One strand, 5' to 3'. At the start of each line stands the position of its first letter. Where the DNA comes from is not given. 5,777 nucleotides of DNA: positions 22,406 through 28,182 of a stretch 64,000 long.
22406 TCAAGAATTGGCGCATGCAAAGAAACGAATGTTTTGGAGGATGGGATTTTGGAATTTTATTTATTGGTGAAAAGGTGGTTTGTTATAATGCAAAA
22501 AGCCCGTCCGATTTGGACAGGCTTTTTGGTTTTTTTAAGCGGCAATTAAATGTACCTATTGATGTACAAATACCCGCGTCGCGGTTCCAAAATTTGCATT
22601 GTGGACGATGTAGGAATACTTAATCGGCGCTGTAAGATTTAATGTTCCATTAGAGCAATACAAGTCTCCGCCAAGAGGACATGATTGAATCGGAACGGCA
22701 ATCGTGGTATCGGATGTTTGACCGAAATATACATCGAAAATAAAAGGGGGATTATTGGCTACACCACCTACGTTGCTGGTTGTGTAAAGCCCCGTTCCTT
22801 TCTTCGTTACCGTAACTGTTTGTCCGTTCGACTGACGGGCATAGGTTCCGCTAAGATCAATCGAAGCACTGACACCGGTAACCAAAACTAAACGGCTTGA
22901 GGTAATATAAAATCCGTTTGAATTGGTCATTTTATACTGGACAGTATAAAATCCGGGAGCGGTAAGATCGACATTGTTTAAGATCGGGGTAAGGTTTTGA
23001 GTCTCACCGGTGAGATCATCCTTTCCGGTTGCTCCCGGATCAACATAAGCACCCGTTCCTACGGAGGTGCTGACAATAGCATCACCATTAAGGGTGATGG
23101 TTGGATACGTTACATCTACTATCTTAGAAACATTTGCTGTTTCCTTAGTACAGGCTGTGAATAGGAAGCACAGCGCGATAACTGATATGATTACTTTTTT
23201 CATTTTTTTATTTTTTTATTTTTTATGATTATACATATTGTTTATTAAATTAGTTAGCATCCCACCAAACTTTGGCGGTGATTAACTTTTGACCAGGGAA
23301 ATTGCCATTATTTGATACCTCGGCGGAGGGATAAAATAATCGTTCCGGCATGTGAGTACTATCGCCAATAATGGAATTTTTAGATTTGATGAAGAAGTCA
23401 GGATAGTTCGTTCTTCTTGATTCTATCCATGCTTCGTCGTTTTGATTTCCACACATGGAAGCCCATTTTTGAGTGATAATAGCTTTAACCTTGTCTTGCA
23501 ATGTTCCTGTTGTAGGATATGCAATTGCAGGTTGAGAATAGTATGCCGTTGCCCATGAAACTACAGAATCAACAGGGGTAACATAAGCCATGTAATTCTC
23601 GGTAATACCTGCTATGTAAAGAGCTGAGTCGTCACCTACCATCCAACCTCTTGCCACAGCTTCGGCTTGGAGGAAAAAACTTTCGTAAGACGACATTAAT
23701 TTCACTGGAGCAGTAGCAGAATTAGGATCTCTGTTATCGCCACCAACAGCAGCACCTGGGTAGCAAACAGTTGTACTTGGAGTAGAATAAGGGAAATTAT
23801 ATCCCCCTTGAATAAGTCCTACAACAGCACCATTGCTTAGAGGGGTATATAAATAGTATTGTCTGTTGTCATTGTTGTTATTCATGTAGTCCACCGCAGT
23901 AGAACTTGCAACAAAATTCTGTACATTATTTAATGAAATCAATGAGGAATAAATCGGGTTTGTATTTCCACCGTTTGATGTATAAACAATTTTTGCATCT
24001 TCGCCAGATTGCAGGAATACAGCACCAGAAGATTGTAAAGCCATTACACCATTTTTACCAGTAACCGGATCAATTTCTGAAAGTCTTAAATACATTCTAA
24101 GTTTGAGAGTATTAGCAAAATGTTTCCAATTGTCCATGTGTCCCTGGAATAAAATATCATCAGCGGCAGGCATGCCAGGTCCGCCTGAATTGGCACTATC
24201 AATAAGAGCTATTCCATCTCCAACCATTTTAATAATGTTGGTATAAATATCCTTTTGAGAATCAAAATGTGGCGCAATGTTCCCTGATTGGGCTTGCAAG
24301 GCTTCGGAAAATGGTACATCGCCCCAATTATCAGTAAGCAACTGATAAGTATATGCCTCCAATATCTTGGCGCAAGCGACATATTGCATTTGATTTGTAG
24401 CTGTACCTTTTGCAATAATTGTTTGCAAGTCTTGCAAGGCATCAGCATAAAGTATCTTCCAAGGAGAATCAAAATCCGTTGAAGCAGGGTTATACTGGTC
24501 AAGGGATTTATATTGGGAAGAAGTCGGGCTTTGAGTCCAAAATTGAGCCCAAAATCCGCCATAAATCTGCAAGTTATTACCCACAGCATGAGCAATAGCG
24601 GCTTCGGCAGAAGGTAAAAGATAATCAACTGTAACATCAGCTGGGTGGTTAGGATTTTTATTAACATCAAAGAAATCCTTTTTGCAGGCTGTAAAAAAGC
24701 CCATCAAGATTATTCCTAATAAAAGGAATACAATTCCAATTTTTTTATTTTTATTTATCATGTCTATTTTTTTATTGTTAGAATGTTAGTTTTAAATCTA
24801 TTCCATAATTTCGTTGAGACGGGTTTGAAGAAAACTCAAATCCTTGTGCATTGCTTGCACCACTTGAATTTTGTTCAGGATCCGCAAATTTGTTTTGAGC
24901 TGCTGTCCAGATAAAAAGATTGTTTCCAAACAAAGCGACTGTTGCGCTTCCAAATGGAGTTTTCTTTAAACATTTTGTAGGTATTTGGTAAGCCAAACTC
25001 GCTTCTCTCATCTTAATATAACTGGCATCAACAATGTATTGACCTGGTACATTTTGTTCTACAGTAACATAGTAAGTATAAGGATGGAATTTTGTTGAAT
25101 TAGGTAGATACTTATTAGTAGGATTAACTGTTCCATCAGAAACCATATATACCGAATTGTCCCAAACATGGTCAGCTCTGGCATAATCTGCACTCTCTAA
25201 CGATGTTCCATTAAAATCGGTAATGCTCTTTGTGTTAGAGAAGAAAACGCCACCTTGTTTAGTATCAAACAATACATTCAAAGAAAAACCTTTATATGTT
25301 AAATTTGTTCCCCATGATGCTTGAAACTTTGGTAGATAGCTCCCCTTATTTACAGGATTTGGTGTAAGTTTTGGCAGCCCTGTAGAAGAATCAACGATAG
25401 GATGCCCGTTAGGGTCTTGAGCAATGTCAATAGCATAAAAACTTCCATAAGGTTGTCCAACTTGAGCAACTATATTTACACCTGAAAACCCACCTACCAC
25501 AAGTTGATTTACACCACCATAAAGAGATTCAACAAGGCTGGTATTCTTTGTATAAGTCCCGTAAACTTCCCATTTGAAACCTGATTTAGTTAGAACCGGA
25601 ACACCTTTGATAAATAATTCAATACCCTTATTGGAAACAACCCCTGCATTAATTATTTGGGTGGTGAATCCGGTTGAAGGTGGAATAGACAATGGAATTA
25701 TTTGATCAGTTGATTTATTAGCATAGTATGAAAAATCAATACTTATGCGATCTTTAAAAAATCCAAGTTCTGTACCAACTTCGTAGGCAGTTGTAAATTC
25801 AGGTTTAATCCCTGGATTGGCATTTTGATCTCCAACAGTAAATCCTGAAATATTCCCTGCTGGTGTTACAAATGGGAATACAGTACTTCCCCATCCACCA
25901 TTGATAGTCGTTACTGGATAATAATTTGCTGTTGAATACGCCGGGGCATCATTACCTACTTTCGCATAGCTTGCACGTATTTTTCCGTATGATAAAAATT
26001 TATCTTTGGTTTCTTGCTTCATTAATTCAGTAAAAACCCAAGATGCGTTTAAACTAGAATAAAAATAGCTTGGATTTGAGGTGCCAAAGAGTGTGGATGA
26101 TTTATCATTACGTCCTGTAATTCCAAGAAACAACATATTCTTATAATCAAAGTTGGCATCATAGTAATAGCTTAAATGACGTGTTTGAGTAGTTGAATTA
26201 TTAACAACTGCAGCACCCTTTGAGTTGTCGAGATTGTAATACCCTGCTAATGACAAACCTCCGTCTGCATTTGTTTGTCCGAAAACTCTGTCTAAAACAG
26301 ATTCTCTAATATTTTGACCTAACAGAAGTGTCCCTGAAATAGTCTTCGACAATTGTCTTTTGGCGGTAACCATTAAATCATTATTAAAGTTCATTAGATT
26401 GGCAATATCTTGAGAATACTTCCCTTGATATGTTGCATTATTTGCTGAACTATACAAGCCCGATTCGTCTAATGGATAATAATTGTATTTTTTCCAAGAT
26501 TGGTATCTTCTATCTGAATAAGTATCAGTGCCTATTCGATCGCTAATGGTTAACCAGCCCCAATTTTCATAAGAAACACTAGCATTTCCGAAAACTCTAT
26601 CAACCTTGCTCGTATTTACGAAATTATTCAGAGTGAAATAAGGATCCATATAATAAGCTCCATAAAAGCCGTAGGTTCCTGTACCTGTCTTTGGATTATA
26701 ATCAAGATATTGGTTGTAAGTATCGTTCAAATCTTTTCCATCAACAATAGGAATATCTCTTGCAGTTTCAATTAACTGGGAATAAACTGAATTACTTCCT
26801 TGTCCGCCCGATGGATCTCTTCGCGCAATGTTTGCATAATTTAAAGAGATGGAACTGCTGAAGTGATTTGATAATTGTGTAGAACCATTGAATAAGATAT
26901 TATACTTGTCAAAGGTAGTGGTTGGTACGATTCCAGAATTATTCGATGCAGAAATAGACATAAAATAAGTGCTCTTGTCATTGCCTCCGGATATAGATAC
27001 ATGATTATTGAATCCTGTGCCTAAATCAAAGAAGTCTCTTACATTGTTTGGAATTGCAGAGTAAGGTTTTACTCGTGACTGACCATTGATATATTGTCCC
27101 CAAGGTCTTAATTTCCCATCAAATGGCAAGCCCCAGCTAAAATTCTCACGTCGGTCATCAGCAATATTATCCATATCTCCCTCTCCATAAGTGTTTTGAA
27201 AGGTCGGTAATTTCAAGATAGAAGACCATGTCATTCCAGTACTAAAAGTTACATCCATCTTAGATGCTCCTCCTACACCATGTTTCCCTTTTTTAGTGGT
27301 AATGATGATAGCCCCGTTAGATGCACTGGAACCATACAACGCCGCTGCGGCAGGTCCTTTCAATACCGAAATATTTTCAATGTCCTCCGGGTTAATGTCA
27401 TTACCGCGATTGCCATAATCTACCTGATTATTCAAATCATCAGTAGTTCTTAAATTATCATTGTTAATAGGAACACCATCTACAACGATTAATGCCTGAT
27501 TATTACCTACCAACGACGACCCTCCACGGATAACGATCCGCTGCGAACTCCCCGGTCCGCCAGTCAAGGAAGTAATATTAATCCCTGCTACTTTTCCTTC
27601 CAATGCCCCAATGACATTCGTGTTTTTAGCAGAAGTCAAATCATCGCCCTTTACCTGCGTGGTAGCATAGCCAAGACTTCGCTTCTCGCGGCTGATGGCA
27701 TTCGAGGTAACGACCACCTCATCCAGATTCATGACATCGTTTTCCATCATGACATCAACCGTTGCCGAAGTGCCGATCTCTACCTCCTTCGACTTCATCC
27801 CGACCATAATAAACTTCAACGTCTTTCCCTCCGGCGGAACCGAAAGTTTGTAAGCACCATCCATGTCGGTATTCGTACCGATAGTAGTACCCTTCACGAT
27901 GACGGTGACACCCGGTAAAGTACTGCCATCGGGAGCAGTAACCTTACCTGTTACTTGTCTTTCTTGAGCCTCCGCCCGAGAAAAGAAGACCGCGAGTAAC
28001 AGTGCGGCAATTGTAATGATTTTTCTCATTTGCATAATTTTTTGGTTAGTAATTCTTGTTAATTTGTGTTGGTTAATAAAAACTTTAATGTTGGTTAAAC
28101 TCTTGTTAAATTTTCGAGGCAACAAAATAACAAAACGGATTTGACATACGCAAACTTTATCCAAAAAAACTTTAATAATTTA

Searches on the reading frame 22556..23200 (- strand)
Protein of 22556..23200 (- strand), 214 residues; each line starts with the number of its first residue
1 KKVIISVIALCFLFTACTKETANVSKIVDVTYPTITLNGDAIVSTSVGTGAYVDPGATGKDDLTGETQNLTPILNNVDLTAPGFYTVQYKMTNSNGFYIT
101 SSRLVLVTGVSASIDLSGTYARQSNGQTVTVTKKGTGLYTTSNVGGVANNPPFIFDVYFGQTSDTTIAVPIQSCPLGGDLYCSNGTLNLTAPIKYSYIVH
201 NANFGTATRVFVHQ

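Call 61: search_protein_families(library=pfam, proteins=[window:22556-23200:-])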
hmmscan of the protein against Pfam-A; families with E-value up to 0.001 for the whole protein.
window:22556-23200:- (214 aa): 1 family
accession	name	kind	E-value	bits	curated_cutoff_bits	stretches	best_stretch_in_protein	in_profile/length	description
PF16403.11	Bact_surface_Ig-like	-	2.8e-10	40.5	27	1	35-107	1-71/71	Bacterial surface protein, Ig-like domain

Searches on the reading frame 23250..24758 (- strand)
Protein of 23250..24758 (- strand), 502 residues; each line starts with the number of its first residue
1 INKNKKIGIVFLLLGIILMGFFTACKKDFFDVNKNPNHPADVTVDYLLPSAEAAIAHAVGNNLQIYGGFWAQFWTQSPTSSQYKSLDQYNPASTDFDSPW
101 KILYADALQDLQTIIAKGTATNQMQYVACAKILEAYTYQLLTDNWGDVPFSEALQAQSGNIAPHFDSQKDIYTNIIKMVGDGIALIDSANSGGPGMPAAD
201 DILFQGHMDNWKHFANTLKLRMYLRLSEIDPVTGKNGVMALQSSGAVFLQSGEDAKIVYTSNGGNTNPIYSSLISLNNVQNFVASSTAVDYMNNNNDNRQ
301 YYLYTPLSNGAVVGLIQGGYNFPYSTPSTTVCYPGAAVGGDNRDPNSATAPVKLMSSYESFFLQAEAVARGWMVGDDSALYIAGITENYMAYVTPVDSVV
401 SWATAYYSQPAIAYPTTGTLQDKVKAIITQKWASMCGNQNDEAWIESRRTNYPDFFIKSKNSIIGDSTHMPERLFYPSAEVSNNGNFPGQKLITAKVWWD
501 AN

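Call 61: search_protein_families(library=pfam, proteins=[window:23250-24758:-])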
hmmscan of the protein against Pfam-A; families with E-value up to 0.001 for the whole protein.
window:23250-24758:- (502 aa): 3 families
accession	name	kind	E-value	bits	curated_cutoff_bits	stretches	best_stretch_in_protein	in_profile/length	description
PF12771.13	SusD-like_2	-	2.2e-73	247.9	27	1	36-477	1-415/415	Starch-binding associating with outer membrane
PF12741.13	SusD-like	-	7.3e-47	160.9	27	1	58-485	41-472/495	Susd and RagB outer membrane lipoprotein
PF14322.12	SusD-like_3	-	4.2e-05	24.3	27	1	74-186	48-165/191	Starch-binding associating with outer membrane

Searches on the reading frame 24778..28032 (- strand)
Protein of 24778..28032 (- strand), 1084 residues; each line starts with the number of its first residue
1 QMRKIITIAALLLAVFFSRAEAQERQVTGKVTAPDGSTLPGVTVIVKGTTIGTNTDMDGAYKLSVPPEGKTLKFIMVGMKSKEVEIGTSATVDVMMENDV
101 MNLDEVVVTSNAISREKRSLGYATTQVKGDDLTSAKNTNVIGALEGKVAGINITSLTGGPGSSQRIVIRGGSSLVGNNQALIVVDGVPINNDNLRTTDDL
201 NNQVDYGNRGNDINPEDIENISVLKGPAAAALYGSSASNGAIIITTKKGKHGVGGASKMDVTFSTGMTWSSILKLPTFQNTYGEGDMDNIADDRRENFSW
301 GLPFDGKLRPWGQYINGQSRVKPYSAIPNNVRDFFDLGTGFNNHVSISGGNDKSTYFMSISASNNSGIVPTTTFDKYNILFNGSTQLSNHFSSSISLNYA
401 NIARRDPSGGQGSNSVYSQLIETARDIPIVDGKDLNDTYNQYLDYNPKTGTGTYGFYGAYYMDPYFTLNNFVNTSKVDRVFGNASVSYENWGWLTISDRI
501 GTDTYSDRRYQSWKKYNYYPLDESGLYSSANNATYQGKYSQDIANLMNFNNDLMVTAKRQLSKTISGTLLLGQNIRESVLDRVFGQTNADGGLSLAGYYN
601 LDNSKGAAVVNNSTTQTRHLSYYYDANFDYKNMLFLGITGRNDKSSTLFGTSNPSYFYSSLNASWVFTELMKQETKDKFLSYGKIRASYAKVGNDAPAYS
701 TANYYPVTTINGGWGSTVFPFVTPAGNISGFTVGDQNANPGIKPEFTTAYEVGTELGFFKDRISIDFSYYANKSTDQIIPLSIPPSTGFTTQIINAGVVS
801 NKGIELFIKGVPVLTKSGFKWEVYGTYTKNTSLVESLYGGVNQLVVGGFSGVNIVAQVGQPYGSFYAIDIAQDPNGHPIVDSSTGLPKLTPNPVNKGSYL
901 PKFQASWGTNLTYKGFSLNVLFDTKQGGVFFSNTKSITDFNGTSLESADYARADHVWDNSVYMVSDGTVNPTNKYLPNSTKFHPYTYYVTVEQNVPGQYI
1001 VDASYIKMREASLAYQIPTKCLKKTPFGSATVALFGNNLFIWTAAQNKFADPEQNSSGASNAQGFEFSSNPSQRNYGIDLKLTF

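Call 61: search_protein_families(library=pfam, proteins=[window:24778-28032:-])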
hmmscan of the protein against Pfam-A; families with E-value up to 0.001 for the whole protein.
window:24778-28032:- (1084 aa): 4 families
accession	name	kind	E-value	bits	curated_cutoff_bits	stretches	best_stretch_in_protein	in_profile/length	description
PF07715.20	Plug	-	1.4e-19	71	23.9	1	117-241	2-107/107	TonB-dependent Receptor Plug Domain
PF13715.12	CarbopepD_reg_2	-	1.6e-18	66.9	32.2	1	27-108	1-88/88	CarboxypepD_reg-like domain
PF00593.30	TonB_dep_Rec_b-barrel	-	1.6e-13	51.8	27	1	435-954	14-416/436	TonB dependent receptor-like, beta-barrel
PF13620.12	CarboxypepD_reg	-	2.4e-09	37.8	32.3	1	26-96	1-81/82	Carboxypeptidase regulatory-like domain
